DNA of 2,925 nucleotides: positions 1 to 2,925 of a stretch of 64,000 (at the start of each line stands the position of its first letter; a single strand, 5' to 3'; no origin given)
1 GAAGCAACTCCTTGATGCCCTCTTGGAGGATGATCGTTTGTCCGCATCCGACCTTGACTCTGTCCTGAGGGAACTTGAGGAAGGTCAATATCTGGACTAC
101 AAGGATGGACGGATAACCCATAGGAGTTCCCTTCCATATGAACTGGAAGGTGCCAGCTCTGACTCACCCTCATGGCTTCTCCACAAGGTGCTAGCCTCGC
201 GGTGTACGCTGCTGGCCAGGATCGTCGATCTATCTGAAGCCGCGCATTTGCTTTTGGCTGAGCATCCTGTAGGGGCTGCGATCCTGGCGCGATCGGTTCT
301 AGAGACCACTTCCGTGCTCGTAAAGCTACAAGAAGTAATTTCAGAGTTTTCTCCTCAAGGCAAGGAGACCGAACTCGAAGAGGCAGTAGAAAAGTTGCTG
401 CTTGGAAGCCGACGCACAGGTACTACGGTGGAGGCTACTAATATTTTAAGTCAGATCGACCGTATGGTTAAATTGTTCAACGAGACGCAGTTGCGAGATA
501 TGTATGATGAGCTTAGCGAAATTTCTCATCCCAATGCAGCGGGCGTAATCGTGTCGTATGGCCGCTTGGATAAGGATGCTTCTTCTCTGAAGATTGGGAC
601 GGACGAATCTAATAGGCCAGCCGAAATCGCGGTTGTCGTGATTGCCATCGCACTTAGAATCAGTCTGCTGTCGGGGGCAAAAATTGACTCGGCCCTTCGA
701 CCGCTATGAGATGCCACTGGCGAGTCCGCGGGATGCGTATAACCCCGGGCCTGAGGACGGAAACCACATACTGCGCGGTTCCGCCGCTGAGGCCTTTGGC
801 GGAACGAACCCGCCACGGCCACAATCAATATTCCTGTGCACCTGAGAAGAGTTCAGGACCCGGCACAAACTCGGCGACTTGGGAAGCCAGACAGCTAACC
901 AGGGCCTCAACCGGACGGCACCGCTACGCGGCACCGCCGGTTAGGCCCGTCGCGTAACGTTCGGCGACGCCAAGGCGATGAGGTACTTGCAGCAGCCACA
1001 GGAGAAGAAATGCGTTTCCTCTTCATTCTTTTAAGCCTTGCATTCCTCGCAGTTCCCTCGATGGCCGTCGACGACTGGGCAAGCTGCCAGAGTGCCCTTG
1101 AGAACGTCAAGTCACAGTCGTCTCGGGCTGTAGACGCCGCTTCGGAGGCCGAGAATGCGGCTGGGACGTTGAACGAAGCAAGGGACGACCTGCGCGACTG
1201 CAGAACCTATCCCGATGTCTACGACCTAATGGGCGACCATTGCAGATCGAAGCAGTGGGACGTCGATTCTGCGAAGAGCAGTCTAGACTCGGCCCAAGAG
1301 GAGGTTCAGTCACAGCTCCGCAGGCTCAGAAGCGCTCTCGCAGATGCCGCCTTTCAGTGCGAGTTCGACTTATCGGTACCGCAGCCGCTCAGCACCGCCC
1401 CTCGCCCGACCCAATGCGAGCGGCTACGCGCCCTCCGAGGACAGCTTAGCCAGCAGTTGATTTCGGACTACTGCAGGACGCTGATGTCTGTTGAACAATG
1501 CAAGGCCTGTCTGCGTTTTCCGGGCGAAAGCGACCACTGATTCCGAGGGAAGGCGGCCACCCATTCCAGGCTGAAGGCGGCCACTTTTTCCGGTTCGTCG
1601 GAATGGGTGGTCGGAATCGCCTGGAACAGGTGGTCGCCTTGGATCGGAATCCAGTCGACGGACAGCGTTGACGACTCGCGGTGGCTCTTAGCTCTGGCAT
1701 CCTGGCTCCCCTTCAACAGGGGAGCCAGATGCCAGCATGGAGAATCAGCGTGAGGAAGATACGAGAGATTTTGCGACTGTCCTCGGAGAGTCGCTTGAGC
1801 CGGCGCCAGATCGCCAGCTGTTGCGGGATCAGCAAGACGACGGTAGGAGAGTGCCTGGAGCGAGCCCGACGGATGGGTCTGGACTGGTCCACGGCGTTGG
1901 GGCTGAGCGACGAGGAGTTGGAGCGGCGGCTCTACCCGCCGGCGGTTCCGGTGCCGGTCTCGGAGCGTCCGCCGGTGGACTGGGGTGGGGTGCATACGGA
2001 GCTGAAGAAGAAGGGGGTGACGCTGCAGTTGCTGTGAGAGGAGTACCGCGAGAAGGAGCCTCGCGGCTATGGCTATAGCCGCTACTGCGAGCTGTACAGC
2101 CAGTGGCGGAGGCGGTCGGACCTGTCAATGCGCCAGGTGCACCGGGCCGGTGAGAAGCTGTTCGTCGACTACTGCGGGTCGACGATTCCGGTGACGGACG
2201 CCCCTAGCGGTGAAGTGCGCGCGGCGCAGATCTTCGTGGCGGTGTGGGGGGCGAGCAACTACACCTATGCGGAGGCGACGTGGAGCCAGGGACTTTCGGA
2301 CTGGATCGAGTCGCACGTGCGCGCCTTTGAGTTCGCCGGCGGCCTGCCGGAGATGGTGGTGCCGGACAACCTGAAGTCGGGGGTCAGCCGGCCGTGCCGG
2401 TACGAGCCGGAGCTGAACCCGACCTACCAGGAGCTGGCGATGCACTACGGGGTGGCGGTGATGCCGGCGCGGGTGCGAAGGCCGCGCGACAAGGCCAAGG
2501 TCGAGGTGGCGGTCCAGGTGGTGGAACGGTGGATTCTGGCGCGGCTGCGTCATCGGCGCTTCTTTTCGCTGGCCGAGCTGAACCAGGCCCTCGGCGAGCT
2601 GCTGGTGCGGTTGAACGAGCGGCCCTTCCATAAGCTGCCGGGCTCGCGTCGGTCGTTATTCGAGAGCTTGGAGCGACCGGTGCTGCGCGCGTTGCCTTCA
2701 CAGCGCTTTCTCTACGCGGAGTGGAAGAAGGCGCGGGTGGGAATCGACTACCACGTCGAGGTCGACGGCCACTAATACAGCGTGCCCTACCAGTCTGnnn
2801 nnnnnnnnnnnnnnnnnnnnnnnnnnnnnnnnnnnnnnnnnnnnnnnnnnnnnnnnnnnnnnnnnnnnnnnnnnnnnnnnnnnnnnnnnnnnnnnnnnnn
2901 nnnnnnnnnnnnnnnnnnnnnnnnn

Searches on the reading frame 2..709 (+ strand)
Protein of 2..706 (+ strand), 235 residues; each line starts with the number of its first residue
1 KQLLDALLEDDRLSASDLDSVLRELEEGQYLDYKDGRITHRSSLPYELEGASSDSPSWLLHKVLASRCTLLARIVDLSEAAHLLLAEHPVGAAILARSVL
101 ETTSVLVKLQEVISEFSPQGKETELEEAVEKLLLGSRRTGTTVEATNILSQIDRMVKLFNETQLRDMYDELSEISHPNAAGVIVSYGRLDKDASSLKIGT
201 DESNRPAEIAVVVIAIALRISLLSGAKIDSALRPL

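Call 12: search_protein_families(library=pfam, proteins=[window:23-709:+], max_evalue=0.001)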
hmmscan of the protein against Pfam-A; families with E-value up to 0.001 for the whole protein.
window:23-709:+ (228 aa): 1 family
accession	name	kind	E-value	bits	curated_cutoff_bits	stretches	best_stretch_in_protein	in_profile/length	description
PF18928.5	DUF5677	-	0.00086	19.9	27.1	0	62-103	6-48/166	Family of unknown function (DUF5677)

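Call 69: search_protein_families(library=padloc, proteins=[window:2-706:+], max_evalue=0.001)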
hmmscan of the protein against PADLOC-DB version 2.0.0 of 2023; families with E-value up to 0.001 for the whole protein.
window:2-706:+ (235 aa): 0 families

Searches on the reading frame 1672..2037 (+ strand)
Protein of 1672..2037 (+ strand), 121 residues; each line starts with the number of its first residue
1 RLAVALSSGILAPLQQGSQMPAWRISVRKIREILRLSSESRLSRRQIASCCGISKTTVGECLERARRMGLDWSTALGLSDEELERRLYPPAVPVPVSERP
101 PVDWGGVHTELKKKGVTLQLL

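Call 12: search_protein_families(library=pfam, proteins=[window:1672-2037:+], max_evalue=0.001)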
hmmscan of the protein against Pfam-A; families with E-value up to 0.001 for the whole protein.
window:1672-2037:+ (121 aa): 2 families
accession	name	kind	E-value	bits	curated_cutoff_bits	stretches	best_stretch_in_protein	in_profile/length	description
PF13384.12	HTH_23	-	0.00011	22.3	24.6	1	26-70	3-46/50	Homeodomain-like domain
PF13542.12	HTH_Tnp_ISL3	-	0.00026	20.8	27.4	0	30-59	17-44/51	Helix-turn-helix domain of transposase family ISL3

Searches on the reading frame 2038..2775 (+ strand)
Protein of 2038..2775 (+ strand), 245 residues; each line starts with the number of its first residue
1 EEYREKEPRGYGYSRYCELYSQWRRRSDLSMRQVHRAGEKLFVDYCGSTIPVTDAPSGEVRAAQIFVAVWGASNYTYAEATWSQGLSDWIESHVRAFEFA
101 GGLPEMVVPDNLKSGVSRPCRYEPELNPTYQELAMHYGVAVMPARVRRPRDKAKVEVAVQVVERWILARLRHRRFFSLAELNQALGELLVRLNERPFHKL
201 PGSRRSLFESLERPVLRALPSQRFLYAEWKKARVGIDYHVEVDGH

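Call 12: search_protein_families(library=pfam, proteins=[window:2038-2775:+], max_evalue=0.001)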
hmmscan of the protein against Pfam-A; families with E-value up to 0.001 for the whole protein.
window:2038-2775:+ (245 aa): 2 families
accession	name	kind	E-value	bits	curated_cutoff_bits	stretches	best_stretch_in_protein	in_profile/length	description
PF00665.32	rve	-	9.1e-10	39.2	32.6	1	57-149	22-102/102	Integrase core domain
PF22483.2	Mu-transpos_C_2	-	0.00049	20.2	27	0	219-245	1-27/73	Mu transposase, C-terminal domain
